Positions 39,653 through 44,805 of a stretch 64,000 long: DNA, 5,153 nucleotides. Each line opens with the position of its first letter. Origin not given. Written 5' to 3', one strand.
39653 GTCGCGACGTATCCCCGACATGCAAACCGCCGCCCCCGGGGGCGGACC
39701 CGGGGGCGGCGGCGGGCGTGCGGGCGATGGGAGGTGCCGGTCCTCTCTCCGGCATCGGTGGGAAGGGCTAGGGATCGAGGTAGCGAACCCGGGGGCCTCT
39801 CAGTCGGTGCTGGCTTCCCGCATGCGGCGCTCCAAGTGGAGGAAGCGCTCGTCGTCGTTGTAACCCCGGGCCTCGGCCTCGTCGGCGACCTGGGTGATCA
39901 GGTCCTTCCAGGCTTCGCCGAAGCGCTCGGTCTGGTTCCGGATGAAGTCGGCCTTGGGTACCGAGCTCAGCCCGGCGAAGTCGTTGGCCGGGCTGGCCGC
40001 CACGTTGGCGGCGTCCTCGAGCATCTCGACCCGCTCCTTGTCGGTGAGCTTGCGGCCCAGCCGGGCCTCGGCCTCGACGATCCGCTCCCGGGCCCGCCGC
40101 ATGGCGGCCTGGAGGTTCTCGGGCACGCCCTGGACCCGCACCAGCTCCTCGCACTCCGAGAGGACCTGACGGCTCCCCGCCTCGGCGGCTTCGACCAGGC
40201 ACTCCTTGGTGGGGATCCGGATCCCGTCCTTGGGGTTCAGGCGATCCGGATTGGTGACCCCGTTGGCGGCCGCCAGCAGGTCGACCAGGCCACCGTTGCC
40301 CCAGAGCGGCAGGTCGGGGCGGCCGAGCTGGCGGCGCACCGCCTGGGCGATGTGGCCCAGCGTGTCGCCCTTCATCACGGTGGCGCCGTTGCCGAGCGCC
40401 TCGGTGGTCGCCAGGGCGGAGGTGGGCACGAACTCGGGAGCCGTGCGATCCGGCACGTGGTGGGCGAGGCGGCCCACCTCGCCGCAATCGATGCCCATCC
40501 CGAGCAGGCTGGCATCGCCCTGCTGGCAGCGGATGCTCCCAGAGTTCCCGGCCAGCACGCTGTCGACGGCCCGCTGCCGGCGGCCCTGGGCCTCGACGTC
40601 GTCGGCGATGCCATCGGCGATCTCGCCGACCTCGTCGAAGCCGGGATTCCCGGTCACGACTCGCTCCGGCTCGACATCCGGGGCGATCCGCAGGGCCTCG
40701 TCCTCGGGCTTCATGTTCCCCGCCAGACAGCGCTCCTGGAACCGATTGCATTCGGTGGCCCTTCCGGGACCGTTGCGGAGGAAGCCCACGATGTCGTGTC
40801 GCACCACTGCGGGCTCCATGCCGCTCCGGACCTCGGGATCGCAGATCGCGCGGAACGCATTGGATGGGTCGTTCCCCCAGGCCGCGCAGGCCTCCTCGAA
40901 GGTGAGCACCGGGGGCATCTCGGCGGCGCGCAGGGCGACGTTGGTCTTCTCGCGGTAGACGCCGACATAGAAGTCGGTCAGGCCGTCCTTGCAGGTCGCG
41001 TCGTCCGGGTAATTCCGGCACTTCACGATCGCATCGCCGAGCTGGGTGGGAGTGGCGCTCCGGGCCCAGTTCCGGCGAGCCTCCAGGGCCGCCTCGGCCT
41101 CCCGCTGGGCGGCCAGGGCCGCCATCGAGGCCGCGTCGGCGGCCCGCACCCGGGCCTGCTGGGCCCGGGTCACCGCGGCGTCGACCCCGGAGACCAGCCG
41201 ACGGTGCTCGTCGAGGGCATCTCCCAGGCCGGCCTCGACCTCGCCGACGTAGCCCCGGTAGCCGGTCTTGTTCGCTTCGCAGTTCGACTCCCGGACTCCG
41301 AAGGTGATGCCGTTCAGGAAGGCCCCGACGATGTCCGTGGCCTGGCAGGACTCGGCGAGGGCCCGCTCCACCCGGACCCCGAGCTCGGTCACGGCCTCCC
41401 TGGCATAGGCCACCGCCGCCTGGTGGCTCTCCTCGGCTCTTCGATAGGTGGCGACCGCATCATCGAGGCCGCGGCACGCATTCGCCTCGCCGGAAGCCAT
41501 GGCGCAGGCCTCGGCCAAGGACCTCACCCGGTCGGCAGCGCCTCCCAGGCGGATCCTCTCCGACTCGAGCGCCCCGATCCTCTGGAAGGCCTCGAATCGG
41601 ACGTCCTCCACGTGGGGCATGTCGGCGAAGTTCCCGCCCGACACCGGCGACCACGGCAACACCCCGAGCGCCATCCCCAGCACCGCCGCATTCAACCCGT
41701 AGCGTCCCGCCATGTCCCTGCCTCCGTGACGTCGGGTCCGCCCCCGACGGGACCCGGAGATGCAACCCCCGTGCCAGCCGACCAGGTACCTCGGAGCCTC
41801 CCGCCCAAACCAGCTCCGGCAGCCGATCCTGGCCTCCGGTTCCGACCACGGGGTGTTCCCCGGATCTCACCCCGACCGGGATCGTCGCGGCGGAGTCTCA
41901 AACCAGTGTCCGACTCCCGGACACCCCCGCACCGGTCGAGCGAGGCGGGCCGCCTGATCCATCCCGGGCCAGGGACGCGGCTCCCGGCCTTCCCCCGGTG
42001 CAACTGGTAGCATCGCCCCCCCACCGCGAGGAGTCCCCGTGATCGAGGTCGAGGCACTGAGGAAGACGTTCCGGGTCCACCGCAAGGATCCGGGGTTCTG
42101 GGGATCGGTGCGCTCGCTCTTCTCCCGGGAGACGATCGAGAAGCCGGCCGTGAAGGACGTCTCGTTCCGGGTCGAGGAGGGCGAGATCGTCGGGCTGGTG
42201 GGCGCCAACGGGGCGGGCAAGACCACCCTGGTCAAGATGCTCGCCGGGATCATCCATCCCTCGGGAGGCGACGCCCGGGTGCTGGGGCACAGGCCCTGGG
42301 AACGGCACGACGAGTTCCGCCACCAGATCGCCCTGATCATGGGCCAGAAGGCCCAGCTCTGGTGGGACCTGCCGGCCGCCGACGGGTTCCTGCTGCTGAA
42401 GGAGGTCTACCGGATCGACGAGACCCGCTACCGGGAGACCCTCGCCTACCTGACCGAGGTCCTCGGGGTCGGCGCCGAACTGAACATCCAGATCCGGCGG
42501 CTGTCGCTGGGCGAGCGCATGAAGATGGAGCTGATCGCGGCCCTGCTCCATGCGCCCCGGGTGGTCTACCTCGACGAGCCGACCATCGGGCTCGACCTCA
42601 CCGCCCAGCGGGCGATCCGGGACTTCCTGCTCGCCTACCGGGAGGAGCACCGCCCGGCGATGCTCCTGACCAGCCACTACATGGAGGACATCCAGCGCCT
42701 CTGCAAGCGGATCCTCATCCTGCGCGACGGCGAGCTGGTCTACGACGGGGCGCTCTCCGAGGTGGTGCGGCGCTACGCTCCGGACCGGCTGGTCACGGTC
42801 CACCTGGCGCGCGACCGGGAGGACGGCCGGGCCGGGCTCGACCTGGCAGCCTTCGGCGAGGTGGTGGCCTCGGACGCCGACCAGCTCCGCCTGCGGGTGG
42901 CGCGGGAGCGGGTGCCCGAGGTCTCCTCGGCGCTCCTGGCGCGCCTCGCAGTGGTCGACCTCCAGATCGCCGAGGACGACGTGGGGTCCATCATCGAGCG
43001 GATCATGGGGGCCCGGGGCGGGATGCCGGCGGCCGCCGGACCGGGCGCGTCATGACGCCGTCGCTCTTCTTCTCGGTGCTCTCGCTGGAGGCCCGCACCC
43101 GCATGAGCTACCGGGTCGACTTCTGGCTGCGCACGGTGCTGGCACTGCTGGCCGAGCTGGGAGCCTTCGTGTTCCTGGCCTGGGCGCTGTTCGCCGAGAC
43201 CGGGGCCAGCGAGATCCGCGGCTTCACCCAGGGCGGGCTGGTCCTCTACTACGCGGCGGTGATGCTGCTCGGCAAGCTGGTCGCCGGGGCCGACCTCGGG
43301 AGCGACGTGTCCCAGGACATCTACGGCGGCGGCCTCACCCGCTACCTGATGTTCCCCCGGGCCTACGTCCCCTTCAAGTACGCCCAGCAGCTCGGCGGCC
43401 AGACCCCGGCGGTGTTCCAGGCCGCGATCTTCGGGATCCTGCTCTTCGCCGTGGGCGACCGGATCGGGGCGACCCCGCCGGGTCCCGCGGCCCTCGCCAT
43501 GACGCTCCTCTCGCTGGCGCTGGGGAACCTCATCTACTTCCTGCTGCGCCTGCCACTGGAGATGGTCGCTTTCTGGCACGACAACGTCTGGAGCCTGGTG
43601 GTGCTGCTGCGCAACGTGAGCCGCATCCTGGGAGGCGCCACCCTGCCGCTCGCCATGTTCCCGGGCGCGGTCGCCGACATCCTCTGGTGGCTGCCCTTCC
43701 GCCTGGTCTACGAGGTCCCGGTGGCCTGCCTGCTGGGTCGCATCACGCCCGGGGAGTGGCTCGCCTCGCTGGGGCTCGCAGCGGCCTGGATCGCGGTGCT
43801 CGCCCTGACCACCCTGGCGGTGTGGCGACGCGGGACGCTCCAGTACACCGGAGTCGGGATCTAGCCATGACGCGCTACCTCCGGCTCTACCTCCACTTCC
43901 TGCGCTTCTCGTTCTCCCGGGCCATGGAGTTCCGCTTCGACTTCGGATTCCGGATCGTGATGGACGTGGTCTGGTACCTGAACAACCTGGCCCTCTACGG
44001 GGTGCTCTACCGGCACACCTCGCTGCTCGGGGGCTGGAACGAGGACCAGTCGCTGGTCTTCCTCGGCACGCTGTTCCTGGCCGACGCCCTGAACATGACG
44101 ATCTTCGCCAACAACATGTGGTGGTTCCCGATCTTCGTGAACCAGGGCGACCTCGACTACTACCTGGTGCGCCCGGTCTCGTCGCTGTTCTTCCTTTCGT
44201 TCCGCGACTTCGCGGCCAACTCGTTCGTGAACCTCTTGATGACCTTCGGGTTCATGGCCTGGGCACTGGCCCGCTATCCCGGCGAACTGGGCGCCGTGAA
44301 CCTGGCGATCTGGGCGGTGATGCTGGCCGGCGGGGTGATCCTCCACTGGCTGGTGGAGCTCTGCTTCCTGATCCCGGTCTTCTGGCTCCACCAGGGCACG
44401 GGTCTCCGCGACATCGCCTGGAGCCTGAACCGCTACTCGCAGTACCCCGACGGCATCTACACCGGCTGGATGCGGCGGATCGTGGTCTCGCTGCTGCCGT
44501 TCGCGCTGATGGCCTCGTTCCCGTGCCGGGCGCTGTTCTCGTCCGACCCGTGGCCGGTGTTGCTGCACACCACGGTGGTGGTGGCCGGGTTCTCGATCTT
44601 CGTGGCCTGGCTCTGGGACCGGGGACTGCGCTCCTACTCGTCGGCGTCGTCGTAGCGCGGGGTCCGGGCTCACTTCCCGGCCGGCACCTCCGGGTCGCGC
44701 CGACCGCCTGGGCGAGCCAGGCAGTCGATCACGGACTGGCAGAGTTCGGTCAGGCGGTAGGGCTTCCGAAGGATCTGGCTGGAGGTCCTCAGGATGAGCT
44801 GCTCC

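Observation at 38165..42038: Tandem paralogous LysM-domain secreted proteins from a recent segmental duplication, each with a textbook sigma-54 promoter and a conserved upstream inverted repeat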

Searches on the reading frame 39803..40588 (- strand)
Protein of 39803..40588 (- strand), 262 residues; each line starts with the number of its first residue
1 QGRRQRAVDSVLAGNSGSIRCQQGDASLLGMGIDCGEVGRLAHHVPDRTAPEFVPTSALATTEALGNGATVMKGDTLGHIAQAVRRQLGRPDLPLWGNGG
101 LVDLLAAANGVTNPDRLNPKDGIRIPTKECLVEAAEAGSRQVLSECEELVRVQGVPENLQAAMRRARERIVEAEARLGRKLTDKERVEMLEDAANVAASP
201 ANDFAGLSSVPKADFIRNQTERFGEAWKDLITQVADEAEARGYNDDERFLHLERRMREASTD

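Call 63: find_homologous_proteins(query=A3, max_evalue=0.001)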
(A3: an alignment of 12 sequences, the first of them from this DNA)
Query A3 (12 sequences) (262 aa, profile of the alignment): 2 proteins with E <= 0.001 among 8000 candidates.
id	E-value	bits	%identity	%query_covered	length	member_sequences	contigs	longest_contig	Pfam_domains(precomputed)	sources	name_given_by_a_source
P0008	2.2e-118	413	58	93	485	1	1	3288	-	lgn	-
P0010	3.3e-109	382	62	99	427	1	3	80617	-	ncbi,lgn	-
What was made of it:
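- Tried and rejected: With the C-terminal profile it returned only 2 proteins (call 63).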

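Call 73: predict_structure(alignment_id=A3)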
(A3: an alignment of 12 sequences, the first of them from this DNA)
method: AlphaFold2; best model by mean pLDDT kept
length: 262 residues; sequences in the alignment: 12
mean_pLDDT: 71.7   pTM: 0.40
mean pLDDT of the five models: 71.7, 71.3, 66.5, 66.1, 65.6
residues with pLDDT >= 90: 88; 70-90: 70; 50-70: 35; < 50: 69
segments of 3 or more residues with pLDDT < 50: 1-17, 25-32, 40-67, 152-155, 201-208
pLDDT, mean of each block of 10 residues (from residue 1): 32 41 43 49 38 39 49 92 94 94 95 91 90 92 81 50 69 87 78 64 47 90 92 92 84 89 73
secondary structure, 60 per line:
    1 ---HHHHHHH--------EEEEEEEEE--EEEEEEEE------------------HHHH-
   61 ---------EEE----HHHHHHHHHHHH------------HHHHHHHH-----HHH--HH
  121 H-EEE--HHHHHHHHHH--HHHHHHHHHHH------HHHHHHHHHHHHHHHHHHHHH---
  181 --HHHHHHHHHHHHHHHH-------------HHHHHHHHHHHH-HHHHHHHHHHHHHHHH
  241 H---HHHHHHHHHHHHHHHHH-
elements in order: H4-10 E19-27 E30-37 H56-59 E70-72 H77-88 H101-108 E123-125 H128-137 H140-150 H157-177 H183-198 H212-223 H225-241 H245-261
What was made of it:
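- On LysM domain (PF01476): The AF2 model has E70-72, H77-88, H101-108 and E123-125 with pLDDT above 90 (call 73).
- Closest known: LysM-domain proteins. Same: A beta-alpha-alpha-beta unit is predicted with high confidence (call 73).
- The AF2 model gives a beta-alpha-alpha-beta unit with pLDDT above 90 (call 73).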

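Call 76: fold_search(model_id=the predicted structure, library=pdb)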
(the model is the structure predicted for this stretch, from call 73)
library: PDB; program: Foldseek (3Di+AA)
matches with E <= 10: 84; with E <= 0.001: 0
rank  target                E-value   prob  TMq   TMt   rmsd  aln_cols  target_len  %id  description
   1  9a7s_A                5.6e-01  0.09  0.14  0.14  19.5       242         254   11  Integrative model of RPSD-RPOB by crosslinking MS and deep learning (released 2024-09-18)
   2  9ujl_F                5.9e-01  0.10  0.16  0.13  20.4       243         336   11  CryoEM structure of the T.thermophilus transcription initiation complex in the presence of Ap4A (released 2025-10-22)
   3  9fjp_f                6.6e-01  0.10  0.17  0.15  20.8       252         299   14  Cryo-EM structure of Mycobacterium tuberculosis sigma-B RNA polymerase bound to -10 promoter element ssDNA oligo (released 2025-04-02)
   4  9ujk_F                7.3e-01  0.09  0.16  0.13  20.5       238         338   11  CryoEM structure of the T.thermophilus transcription initiation complex in the presence of ATP (released 2025-10-22)
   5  9fog_F                7.8e-01  0.11  0.17  0.14  20.0       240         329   12  Ap3G bound in de novo transcription initiation T. thermophilus RNA polymerase complex with TC DNA template (released 2025-12-17)
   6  1sc5_A                7.8e-01  0.08  0.14  0.16  19.9       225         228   16  Sigma-28(FliA)/FlgM complex (released 2004-04-06)
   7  9ukp_F                8.2e-01  0.10  0.16  0.13  20.6       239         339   11  CryoEM structure of the T.thermophilus transcription initiation complex bound to Ap4A-C, -1 dC in the template DNA str (released 2025-10-22)
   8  9fjr_f                1.0e+00  0.07  0.16  0.14  20.8       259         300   14  Cryo-EM structure of Mycobacterium tuberculosis sigma-B RNA polymerase bound to -10 promoter element ssDNA oligo - sig (released 2025-05-07)
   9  6bzo_F                1.1e+00  0.09  0.17  0.14  20.3       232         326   12  Mtb RNAP Holo/RbpA/Fidaxomicin/upstream fork DNA (released 2018-03-28)
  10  5e17_F                1.1e+00  0.08  0.16  0.13  19.9       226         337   11  T. thermophilus transcription initiation complex having a RRR discriminator sequence and a nontemplate-strand length c (released 2016-03-09)
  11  9ukn_F                1.3e+00  0.08  0.16  0.13  21.0       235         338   11  CryoEM structure of the T.thermophilus transcription initiation complex (released 2025-10-22)
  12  6kqg_F                1.4e+00  0.08  0.16  0.13  20.4       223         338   13  Thermus thermophilus initial transcription complex comprising sigma A and 5'-OH RNA of 6 nt (released 2020-03-11)
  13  4kgi_C                1.4e+00  0.04  0.12  0.14  18.0       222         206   14  Crystal structure of a glutathione transferase family member from Shigella flexneri, target EFI-507258, bound GSH, TEV (released 2013-06-19)
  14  4mq9_F                1.4e+00  0.08  0.16  0.13  19.9       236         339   11  Crystal structure of Thermus thermophilus RNA polymerase holoenzyme in complex with GE23077 (released 2014-05-07)
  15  1rp3_G                1.6e+00  0.06  0.14  0.16  20.7       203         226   15  Cocrystal structure of the flagellar sigma/anti-sigma complex, Sigma-28/FlgM (released 2004-04-06)
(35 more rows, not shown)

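Call 77: search_solved_structures(query=A3, max_evalue=1, show_alignments=2)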
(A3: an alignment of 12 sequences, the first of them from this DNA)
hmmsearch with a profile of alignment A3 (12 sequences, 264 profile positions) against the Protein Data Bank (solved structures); distinct sequences matched with E-value up to 1: 8.
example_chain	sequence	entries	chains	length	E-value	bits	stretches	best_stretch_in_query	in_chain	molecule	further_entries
6q40_A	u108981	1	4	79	0.056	16.1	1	70-125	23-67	LysM domain-containing protein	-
4b8v_A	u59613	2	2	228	0.15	14.6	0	102-126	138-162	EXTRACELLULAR PROTEIN 6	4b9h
7r1l_A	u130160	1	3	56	0.19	14.3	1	97-126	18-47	Spore coat assembly protein SafA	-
3hwr_A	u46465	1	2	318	0.24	14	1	132-188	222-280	2-dehydropantoate 2-reductase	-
5jce_A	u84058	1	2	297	0.43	13.2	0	104-126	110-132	Chitin elicitor-binding protein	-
9dec_A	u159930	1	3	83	0.54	12.8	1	211-252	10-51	D9-threaded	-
5jcd_A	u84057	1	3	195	0.86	12.2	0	104-126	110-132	Chitin elicitor-binding protein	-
5k2l_A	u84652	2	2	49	0.92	12.1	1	97-125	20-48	Chitinase, lysozyme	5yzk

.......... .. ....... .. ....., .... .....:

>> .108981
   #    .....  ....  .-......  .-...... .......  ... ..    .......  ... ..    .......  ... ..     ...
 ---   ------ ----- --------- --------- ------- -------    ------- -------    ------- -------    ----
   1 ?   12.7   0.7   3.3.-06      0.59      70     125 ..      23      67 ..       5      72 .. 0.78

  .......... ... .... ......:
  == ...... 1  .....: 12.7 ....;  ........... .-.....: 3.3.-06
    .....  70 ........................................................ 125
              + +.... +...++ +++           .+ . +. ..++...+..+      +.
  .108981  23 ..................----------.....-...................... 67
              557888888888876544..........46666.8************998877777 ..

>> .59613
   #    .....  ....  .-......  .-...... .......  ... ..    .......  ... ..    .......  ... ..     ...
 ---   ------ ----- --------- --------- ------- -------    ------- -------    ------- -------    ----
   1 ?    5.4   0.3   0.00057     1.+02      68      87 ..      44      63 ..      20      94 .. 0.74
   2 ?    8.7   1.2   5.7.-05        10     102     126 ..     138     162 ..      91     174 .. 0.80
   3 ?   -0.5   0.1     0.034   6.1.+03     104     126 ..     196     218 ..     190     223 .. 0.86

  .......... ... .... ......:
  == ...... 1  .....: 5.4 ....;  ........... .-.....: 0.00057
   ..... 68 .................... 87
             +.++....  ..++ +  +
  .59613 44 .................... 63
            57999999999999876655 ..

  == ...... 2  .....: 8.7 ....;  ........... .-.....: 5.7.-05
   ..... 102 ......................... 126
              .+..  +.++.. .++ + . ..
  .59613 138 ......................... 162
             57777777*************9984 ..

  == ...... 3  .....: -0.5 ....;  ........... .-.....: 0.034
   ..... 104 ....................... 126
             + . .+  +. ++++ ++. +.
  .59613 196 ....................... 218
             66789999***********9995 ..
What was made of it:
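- Closest known: LysM-domain proteins. Same: Six of the eight PDB sequence matches with E up to 1 are LysM proteins (call 77). N.. .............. is present (call 77 alignment).
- The top PDB sequence matches are mostly LysM proteins (call 77). PDB sequence E-values are 0.05-0.9 (call 77).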

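Call 103: search_protein_families(library=pfam, alignment_id=A3, max_evalue=0.1)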
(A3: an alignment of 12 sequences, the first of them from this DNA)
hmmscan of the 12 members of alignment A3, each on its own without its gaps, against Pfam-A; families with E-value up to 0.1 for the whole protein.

A. member 1, seq(262 aa): 1 family
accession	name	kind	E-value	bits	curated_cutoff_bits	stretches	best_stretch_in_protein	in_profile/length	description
PF01476.26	LysM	-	7.3e-05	23.1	20.9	1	70-126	2-43/43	LysM domain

B. families by the number of members that match (of 12 scanned): 4 families
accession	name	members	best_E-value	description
PF01476.26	LysM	9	1.2e-05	LysM domain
PF17508.7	MccV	1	0.0094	Microcin V bacteriocin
PF14377.11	UBM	1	0.038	Ubiquitin binding region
PF09810.15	Exo5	1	0.067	Exonuclease V - a 5' deoxyribonuclease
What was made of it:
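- Closest known: LysM-domain proteins. Same: Pfam LysM matches 9 of 12 family members (call 103).
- Pfam LysM matches 9 of 12 family C-terminal modules, best E = 1.2e-5 (call 103).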

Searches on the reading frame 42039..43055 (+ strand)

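Call 8: search_protein_families(library=pfam, proteins=[window:42039-43055:+], max_evalue=0.1)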
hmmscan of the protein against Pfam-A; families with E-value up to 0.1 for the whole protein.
window:42039-43055:+ (338 aa): 13 families
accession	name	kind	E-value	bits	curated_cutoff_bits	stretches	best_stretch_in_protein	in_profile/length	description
PF00005.33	ABC_tran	-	2.3e-23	83.8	25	1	38-182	1-136/137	ABC transporter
PF13304.12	AAA_21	-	1.1e-12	49.1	27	2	148-213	231-298/304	AAA domain, putative AbiEii toxin, Type IV TA system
PF20720.3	nSTAND3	-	0.015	15.4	27.2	1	34-69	3-38/155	Novel STAND NTPase 3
PF13604.12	AAA_30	-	0.021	15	27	1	49-81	19-51/191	AAA domain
PF02367.23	TsaE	-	0.022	15.1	26.6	1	42-70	15-43/128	Threonylcarbamoyl adenosine biosynthesis protein TsaE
PF13555.12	AAA_29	-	0.022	14.9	27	1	42-74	16-48/61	P-loop containing region of AAA domain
PF13476.12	AAA_23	-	0.039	15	27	1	47-68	18-39/201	AAA domain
PF19993.5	DO-GTPase2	-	0.051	13.7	27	0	50-68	2-20/226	Double-GTPase 2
PF13401.12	AAA_22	-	0.061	14.1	27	0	50-74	7-31/130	AAA domain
PF13521.12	AAA_28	-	0.061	14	27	0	53-70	4-21/164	AAA domain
PF03205.20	MobB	-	0.08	13.3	26.6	0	50-76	1-27/133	Molybdopterin guanine dinucleotide synthesis protein B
PF00931.28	NB-ARC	-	0.083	12.6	23.5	0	43-66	13-36/248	NB-ARC domain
PF13481.12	AAA_25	-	0.098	12.7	27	0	45-69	30-54/195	AAA domain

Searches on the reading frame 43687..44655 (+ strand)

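Call 60: search_protein_families(library=pfam, proteins=[window:43687-44655:+], max_evalue=0.00001)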
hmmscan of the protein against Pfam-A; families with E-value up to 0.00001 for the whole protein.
window:43687-44655:+ (322 aa): 1 family
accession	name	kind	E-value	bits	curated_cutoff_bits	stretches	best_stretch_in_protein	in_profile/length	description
PF06182.17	ABC2_membrane_6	-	2.3e-32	113.1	22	1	95-321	2-229/229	ABC-2 family transporter protein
